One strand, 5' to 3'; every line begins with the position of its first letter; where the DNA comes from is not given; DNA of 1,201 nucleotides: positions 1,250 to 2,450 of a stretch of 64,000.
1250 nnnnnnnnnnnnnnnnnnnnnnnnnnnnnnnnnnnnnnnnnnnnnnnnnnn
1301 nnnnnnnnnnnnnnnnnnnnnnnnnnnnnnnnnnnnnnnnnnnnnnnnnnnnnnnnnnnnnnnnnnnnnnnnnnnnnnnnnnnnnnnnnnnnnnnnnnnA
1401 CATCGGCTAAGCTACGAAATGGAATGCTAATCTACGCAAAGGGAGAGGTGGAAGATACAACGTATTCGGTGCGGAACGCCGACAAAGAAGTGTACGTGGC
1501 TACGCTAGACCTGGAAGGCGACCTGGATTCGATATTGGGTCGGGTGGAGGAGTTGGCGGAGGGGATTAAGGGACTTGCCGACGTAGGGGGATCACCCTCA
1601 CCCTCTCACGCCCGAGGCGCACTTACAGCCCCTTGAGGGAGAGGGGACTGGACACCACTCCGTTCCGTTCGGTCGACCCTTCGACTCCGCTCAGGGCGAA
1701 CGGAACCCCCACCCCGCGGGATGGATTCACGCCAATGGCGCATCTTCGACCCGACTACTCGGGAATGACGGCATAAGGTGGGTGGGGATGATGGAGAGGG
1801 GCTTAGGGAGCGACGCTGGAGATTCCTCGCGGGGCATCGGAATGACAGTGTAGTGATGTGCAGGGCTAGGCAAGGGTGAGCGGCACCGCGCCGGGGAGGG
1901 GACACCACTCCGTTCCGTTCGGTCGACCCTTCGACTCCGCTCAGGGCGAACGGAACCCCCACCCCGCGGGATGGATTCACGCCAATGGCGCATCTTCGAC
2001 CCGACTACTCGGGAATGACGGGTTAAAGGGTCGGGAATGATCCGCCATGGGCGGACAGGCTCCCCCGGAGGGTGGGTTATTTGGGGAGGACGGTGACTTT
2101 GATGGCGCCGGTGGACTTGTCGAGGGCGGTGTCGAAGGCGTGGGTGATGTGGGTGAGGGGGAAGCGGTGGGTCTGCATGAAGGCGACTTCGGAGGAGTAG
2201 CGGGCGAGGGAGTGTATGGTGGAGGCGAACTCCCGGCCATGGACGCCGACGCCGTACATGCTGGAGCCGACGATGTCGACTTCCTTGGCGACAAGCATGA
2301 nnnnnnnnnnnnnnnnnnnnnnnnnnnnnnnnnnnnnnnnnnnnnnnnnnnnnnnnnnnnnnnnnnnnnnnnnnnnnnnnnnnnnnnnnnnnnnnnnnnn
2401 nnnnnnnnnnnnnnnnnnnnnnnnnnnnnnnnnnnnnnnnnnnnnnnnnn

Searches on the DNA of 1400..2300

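Call 10: search_rna_families(source=window, start=1400, end=2300, threshold=evalue, max_evalue=10)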
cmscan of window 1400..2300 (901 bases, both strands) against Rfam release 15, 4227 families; matches with E-value up to 10: 0.
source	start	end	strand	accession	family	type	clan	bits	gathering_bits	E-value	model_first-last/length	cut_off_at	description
